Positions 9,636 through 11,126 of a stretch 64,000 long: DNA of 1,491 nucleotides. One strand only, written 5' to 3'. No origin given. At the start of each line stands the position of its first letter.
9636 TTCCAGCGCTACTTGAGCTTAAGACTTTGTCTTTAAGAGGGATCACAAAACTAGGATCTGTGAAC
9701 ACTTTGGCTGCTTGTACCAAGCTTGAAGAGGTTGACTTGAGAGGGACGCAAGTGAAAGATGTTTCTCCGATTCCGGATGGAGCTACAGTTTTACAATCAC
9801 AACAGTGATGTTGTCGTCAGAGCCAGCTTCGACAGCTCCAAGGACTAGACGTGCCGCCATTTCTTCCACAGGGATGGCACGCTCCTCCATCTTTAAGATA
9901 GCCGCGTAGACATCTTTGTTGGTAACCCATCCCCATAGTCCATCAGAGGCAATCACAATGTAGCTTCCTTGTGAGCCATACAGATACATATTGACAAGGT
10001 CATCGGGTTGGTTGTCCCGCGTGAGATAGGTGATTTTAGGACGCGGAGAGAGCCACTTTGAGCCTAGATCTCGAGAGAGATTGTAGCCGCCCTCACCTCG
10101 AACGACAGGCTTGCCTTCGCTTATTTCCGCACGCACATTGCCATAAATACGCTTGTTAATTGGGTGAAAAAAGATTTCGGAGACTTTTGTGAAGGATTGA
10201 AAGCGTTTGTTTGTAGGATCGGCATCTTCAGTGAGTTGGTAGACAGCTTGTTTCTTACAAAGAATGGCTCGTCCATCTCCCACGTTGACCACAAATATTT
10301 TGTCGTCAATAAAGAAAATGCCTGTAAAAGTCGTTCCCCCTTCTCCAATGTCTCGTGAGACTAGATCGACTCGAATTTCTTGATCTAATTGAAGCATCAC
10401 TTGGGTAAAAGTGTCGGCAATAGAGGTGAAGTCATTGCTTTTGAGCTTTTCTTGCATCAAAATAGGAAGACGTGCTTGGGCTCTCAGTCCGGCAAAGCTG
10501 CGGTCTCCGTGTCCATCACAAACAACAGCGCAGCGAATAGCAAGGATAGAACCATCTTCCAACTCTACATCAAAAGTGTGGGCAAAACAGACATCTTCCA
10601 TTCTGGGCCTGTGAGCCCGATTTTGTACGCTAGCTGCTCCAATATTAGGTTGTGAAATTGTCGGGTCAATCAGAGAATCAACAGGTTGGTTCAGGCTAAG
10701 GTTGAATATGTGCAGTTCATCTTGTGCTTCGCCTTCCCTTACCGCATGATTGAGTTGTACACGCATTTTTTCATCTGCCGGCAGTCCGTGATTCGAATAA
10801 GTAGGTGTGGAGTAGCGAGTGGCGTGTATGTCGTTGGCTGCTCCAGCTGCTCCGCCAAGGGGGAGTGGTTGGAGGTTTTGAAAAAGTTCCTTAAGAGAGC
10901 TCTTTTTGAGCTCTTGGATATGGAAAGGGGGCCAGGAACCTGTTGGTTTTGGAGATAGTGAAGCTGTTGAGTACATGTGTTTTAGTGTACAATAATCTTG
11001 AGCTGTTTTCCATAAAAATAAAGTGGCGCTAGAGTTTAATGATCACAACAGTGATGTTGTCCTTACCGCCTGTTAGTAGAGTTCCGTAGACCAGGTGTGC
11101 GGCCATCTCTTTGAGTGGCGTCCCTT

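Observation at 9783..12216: Tandem PP2C phosphatase paralogues; the second carries an in-frame TAG at codon 3 and has lost the ancestral N-terminus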

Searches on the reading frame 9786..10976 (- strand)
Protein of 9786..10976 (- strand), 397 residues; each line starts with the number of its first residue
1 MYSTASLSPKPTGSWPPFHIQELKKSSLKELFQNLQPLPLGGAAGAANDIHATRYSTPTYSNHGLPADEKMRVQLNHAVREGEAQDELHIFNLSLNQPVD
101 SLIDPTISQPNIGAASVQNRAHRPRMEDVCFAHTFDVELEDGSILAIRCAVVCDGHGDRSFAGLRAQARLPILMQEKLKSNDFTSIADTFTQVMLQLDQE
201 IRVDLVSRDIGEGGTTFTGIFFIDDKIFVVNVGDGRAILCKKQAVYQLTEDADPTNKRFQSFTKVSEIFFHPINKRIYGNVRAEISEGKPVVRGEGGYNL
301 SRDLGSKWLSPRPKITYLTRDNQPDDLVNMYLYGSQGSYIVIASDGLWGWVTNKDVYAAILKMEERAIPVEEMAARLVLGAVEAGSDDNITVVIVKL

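Call 4: search_protein_families(library=pfam, proteins=[window:9786-10976:-], max_evalue=0.01)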
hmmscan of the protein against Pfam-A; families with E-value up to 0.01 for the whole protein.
window:9786-10976:- (397 aa): 2 families
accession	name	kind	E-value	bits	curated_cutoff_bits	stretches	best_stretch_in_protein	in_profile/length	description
PF00481.26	PP2C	-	9e-18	65.3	20.3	1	120-390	9-255/255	Protein phosphatase 2C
PF13672.11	PP2C_2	-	3.1e-06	27.3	24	1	149-250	26-132/209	Protein phosphatase 2C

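Call 5: search_protein_families(library=ncbifam, proteins=[window:9786-10976:-], max_evalue=0.01)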
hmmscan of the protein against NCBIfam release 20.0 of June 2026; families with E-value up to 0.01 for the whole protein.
window:9786-10976:- (397 aa): 1 family
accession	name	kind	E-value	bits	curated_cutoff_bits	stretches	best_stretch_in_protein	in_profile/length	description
NF033484.1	Stp1_PP2C_phos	equivalog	8.9e-19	67.9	230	2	147-252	24-129/232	Stp1/IreP family PP2C-type Ser/Thr phosphatase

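Call 8: find_homologous_proteins(query=window:9786-10976:-)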
Query window:9786-10976:- (397 aa): 7 proteins with E <= 0.001 among 6319 candidates.
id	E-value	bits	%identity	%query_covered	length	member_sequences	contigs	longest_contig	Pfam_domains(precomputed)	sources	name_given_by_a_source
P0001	4.4e-266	900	100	100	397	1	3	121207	PF00481.27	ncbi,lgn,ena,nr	ncbi:MAG: hypothetical protein S4CHLAM2_07100 [Chlamydiales bacterium]|nr:hypothetical protein [Chla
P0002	1.6e-147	510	59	100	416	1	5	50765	PF00481.27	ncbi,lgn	-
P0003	6.2e-132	458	58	93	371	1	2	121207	PF00481.27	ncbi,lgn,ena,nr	ncbi:MAG: hypothetical protein S4CHLAM2_07110 [Chlamydiales bacterium]|nr:hypothetical protein [Chla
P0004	2.1e-66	243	43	86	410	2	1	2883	PF00481.27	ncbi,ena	-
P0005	1.4e-13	69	31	61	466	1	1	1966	PF00481.27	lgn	-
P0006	2.8e-8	51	31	62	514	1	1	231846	PF13672.12,PF00481.27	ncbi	-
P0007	3.1e-4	38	24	60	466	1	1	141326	PF13672.12,PF00481.27,PF07228.18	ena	-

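Call 10: find_encoding_contigs(protein=P0002, flank=8000, max_places=10)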
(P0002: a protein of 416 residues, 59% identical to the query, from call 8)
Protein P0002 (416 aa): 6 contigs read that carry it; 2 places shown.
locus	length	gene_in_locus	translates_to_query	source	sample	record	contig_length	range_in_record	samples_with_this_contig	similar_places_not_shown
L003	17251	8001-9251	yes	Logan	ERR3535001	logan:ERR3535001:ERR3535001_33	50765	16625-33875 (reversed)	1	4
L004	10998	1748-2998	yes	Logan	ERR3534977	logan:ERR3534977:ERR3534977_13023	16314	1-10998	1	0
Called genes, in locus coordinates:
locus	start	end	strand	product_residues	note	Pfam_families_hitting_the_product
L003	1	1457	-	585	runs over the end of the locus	PF00224:PK, PF02887:PK_C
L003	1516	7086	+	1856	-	PF01443:Viral_helicase1 (faint), PF01583:APS_kinase (faint), PF02463:SMC_N (faint), PF03193:RsgA_GTPase (faint), PF17760:UvrA_inter, PF17755:UvrA_DNA-bind, PF17760:UvrA_inter, PF00005:ABC_tran, +12 more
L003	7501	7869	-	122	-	-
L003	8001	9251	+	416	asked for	PF00481:PP2C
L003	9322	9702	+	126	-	-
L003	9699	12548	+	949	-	PF00069:Pkinase, PF07714:PK_Tyr_Ser-Thr, PF01636:APH (faint)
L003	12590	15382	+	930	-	PF00133:tRNA-synt_1, PF09334:tRNA-synt_1g, PF13603:tRNA-synt_1_2 (weak), PF00133:tRNA-synt_1 (weak), PF08264:Anticodon_1, PF10458:Val_tRNA-synt_C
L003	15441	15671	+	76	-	-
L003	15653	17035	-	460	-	PF01235:Na_Ala_symp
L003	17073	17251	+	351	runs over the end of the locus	PF00793:DAHP_synth_1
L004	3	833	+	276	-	?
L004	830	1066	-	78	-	-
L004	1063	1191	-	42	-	-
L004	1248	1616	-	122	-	-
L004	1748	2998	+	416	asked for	PF00481:PP2C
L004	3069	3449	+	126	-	-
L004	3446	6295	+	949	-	PF00069:Pkinase, PF07714:PK_Tyr_Ser-Thr, PF01636:APH (faint)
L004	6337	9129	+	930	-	PF00133:tRNA-synt_1, PF09334:tRNA-synt_1g, PF13603:tRNA-synt_1_2 (weak), PF00133:tRNA-synt_1 (weak), PF08264:Anticodon_1, PF10458:Val_tRNA-synt_C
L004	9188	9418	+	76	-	-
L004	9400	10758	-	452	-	PF01235:Na_Ala_symp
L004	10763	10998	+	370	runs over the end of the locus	PF00793:DAHP_synth_1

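Call 14: search_solved_structures(query=P0001, max_evalue=0.001, show_alignments=2)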
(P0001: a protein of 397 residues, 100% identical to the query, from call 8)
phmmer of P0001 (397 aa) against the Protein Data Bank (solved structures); distinct sequences matched with E-value up to 0.001: 22.
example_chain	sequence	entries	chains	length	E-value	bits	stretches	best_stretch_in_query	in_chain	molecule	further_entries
4yzg_A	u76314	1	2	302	1.3e-09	40.7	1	136-396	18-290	Protein phosphatase 2C 57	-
4yzh_A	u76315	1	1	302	4.5e-09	38.9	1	136-396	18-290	Protein phosphatase 2C 57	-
4ra2_A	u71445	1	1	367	1.7e-07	33.7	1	187-395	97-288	Protein phosphatase 1A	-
1a6q_A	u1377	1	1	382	1.9e-07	33.6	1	187-395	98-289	PHOSPHATASE 2C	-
3fxj_A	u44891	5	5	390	1.9e-07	33.6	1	188-395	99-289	Protein phosphatase 1A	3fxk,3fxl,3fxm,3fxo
4raf_A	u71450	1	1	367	2.4e-07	33.2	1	191-395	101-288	Protein phosphatase 1A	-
4rag_A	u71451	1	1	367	2.5e-07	33.2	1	191-395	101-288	Protein phosphatase 1A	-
3kdj_B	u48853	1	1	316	2.8e-07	33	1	123-256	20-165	Protein phosphatase 2C 56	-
6b67_A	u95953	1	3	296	3.1e-07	32.9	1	186-395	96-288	Protein phosphatase 1A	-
2pk0_A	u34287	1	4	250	9.4e-07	31.3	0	149-263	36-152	Serine/threonine protein phosphatase Stp1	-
2p8e_A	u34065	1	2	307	1.1e-06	31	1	195-395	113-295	PPM1B beta isoform variant 6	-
3jrq_A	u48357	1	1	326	1.2e-06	31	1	123-257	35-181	Protein phosphatase 2C 56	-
3nmn_B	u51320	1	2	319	1.3e-06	30.8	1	123-257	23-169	Protein phosphatase 2C 56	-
3nmv_B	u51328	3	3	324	1.7e-06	30.5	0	150-356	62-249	Protein phosphatase 2C 77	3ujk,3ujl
2iq1_A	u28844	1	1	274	3.9e-05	26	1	151-395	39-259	Protein phosphatase 2C kappa, PPM1K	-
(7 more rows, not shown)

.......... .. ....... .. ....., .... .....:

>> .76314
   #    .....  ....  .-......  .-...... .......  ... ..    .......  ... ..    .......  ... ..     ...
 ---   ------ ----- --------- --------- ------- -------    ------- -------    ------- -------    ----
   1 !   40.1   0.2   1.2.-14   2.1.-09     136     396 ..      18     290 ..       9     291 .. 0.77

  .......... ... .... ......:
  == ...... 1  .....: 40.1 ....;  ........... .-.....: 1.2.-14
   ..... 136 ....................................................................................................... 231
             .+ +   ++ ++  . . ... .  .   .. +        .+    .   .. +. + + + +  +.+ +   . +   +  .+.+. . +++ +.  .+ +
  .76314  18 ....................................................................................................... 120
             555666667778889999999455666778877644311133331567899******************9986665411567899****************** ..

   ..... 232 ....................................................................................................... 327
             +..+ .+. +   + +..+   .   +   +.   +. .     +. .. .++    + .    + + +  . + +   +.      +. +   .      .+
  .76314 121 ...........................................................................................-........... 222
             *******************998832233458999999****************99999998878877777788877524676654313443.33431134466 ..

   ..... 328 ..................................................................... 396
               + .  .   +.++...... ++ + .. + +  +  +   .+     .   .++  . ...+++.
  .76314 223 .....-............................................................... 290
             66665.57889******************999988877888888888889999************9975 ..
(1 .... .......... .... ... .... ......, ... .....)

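Call 15: find_related_loci(query=A1, collection=genome_contigs, flank=8000)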
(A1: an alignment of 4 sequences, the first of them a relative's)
Query A1 (397 aa) in genome_contigs; peptide patterns used: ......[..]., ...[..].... (x = any residue, [..] = any of these).
107 stretches matched a pattern; 3 encode a relative of the query (tblastn E <= 1e-3); 3 distinct loci.
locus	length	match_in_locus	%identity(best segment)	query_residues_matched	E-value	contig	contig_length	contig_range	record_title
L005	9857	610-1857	59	1-397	2e-160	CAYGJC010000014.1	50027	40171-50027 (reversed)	MAG TPA_asm: uncultured bacterium isolate ERP117304_co1_155 genome assembly, contig: NODE_802_length_50027_cov_31.541883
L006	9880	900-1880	36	55-397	2e-50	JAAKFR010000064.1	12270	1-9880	MAG: Chlamydiae bacterium isolate K940_chlam_9 K940chlam9_64, whole genome shotgun sequence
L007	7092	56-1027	37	64-397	1e-45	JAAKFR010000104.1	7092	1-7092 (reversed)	MAG: Chlamydiae bacterium isolate K940_chlam_9 K940chlam9_104, whole genome shotgun sequence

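Call 20: find_related_loci(query=A1, collection=metagenome_contigs, flank=8000)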
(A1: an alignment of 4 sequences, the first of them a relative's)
Query A1 (397 aa) in metagenome_contigs; peptide patterns used: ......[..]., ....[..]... (x = any residue, [..] = any of these).
168 stretches matched a pattern; 5 encode a relative of the query (tblastn E <= 1e-3); 5 distinct loci.
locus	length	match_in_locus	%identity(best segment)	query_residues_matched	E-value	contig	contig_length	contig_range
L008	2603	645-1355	34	152-397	3e-33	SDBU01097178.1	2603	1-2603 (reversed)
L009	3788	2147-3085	30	67-397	1e-32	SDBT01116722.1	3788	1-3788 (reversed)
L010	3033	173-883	33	152-397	3e-32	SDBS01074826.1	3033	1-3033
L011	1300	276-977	32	152-397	4e-30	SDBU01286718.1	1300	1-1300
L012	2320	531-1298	24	151-377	1e-6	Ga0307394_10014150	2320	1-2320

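Call 25: search_protein_representatives(alignment_id=A1)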
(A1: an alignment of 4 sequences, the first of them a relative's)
Query: 4 sequences, 417 profile positions. Proteins with E-value up to 0.001 (for the whole library): 14731; up to 1e-10: 1549; up to 1e-30: 58. The best 150 are listed.
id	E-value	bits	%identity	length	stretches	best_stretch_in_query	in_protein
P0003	8.4e-209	709.8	-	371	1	57-417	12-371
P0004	1.0e-183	627.2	-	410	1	1-417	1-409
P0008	2.9e-89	316.1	-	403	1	70-417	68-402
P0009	2.0e-80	286.9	-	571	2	68-417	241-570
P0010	4.3e-69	249.6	-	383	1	60-416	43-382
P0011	1.0e-66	241.8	-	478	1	68-417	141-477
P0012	7.0e-60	219.3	-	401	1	74-416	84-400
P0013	3.9e-59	216.8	-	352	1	64-417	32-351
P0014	2.4e-56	207.6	-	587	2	232-416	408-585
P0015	2.9e-56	207.3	-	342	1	79-417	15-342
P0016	1.1e-54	202.2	-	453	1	84-417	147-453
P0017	1.9e-54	201.4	-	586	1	68-417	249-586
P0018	3.3e-51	190.7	-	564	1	65-417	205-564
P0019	9.2e-50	185.9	-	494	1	64-417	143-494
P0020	4.4e-49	183.7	-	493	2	53-417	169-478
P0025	1.4e-45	172.2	-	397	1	63-417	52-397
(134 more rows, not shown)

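Call 35: list_cluster_members(proteins=[P0004, P0008, P0009, P0010, P0011, P0012, P0013, P0016, P0017, P0025])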
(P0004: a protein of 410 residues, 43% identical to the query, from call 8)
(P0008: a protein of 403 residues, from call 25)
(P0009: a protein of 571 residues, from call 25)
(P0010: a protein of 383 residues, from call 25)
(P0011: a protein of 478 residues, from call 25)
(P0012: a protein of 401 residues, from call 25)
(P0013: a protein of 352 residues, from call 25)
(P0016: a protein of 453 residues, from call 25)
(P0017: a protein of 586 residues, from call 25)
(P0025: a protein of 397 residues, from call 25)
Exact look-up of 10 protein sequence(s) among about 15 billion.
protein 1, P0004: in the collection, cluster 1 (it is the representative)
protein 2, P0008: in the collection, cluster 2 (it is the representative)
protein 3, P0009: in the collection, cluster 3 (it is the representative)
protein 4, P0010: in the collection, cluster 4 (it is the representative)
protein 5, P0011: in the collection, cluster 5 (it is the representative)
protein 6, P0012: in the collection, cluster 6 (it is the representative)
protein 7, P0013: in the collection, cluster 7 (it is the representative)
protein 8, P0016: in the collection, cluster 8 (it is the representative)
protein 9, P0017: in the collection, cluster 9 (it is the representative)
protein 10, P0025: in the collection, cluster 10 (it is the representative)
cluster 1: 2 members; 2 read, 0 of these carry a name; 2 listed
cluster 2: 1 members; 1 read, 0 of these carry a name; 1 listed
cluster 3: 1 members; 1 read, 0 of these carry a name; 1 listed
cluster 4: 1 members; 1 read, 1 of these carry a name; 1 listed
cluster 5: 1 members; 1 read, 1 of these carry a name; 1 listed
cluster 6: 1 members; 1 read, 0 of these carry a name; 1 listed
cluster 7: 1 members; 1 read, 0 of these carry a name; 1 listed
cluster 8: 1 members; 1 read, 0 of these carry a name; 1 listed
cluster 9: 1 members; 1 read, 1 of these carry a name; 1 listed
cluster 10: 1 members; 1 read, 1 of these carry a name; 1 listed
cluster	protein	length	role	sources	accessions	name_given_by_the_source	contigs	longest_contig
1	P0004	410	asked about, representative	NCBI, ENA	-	-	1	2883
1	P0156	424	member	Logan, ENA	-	-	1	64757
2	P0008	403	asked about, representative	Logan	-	-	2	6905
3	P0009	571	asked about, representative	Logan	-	-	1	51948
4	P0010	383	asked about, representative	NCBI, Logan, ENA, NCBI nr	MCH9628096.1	MAG: hypothetical protein S4CHLAM2_17490 [Chlamydiales bacterium] | hypothetical protein [Chlamydiales bacterium]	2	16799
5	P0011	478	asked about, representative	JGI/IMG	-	serine/threonine protein phosphatase PrpC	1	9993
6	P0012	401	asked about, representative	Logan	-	-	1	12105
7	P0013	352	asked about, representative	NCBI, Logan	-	-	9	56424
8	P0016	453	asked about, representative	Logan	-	-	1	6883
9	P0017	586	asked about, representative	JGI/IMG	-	serine/threonine protein phosphatase PrpC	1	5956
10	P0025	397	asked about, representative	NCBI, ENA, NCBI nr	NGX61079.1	MAG: hypothetical protein K940chlam9_00559 [Chlamydiae bacterium] | hypothetical protein [Chlamydiota bacterium]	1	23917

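Call 37: search_protein_families(library=pfam, proteins=[P0010], max_evalue=0.01)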
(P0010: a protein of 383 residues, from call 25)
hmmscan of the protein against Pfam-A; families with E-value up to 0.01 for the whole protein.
P0010 (383 aa): 2 families
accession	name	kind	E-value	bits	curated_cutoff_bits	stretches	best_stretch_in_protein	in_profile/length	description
PF00481.26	PP2C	-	7.8e-14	52.4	20.3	1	111-370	3-248/255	Protein phosphatase 2C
PF13672.11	PP2C_2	-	6.3e-05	23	24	1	168-338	53-176/209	Protein phosphatase 2C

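Call 40: find_homologous_proteins(query=A1, max_evalue=1e-20)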
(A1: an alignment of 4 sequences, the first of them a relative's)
Query A1 (4 sequences) (397 aa, profile of the alignment): 4 proteins with E <= 1e-20 among 8000 candidates.
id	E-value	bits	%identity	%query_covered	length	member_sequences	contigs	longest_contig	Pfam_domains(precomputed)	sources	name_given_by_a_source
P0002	1.4e-238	810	59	100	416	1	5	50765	PF00481.27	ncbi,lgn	-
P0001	2.0e-216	737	100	100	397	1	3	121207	PF00481.27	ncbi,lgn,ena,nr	ncbi:MAG: hypothetical protein S4CHLAM2_07100 [Chlamydiales bacterium]|nr:hypothetical protein [Chla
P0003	2.6e-208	710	58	93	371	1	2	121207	PF00481.27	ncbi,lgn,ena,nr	ncbi:MAG: hypothetical protein S4CHLAM2_07110 [Chlamydiales bacterium]|nr:hypothetical protein [Chla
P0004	3.2e-183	627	43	86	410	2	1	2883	PF00481.27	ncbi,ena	-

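Call 43: find_encoding_contigs(protein=P0013, flank=7000, max_places=4)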
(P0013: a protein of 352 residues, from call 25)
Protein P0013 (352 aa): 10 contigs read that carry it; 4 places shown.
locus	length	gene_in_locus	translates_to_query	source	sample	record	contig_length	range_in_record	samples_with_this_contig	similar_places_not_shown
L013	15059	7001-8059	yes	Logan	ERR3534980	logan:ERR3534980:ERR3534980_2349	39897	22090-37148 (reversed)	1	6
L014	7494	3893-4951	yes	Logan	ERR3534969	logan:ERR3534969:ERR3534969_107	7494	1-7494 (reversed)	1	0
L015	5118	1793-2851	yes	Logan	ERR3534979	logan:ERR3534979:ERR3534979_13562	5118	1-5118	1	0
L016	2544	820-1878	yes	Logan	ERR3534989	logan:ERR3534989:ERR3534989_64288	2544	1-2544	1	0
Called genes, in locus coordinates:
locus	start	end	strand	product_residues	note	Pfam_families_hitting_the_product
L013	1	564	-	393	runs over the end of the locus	PF28597:T2SSF_N, PF00482:T2SSF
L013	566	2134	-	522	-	PF05157:MshEN, PF00437:T2SSE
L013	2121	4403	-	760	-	PF03958:Secretin_N, PF00263:Secretin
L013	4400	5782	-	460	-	-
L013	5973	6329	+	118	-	-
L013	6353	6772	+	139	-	PF02623:FliW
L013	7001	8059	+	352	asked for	PF00481:PP2C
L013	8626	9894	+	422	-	PF13173:AAA_14, PF13635:DUF4143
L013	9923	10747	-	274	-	PF01311:Bac_export_1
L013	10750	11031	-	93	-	PF01313:Bac_export_3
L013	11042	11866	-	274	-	PF00813:FliP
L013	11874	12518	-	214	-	PF02108:FliH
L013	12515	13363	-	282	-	-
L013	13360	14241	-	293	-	PF01514:YscJ_FliF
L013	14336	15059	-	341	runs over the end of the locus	-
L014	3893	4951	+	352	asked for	PF00481:PP2C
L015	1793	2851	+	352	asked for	PF00481:PP2C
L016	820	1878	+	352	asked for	PF00481:PP2C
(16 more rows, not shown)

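Call 44: find_encoding_contigs(protein=P0156, flank=7000, max_places=3)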
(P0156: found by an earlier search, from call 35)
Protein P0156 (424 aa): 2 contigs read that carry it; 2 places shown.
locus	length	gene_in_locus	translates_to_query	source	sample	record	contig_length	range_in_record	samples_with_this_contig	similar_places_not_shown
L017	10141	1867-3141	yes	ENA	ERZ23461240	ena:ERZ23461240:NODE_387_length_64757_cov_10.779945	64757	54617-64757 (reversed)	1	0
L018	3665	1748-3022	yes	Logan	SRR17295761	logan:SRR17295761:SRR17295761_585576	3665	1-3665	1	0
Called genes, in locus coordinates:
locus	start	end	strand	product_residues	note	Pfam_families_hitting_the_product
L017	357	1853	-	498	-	PF00171:Aldedh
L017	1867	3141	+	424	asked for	PF00481:PP2C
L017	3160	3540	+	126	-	-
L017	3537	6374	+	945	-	PF00069:Pkinase, PF07714:PK_Tyr_Ser-Thr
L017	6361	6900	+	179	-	PF00293:NUDIX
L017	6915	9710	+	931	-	PF00133:tRNA-synt_1, PF09334:tRNA-synt_1g, PF13603:tRNA-synt_1_2 (weak), PF09334:tRNA-synt_1g (weak), PF00133:tRNA-synt_1 (weak), PF08264:Anticodon_1, PF10458:Val_tRNA-synt_C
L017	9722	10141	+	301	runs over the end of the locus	PF01753:zf-MYND, PF13489:Methyltransf_23 (weak), PF08241:Methyltransf_11, PF08242:Methyltransf_12, PF13649:Methyltransf_25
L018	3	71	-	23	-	?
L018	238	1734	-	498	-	PF00171:Aldedh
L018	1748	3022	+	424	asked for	PF00481:PP2C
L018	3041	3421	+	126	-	-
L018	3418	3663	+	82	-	?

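Call 48: predict_structure(alignment_id=A2)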
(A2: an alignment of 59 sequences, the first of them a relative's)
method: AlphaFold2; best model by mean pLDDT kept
length: 397 residues; sequences in the alignment: 59
mean_pLDDT: 89.9   pTM: 0.85
mean pLDDT of the five models: 89.9, 89.4, 89.0, 88.4, 87.7
residues with pLDDT >= 90: 303; 70-90: 43; 50-70: 21; < 50: 30
segments of 3 or more residues with pLDDT < 50: 6-8, 10-19, 36-45
pLDDT, mean of each block of 10 residues (from residue 1): 46 44 55 53 48 89 95 98 92 97 97 98 97 98 98 97 98 98 98 98 96 96 98 98 98 93 82 89 87 87 96 98 98 98 98 98 98 98 97 99
secondary structure, 60 per line:
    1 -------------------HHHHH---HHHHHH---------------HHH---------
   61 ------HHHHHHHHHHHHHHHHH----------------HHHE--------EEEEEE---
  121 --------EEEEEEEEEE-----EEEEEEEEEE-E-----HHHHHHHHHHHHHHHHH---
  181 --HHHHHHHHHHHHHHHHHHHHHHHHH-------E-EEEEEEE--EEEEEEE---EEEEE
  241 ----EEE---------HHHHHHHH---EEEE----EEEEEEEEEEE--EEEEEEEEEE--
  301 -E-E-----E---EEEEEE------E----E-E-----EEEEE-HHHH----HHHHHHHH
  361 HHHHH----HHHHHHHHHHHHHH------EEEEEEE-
elements in order: H20-24 H28-33 H67-83 E112-117 E129-138 E144-153 H161-177 H183-207 E217-223 E226-232 E236-240 E245-247 H257-264 E268-271 E276-286 E289-298 E314-319 E339-343 H345-348 H353-365 H370-383 E390-396
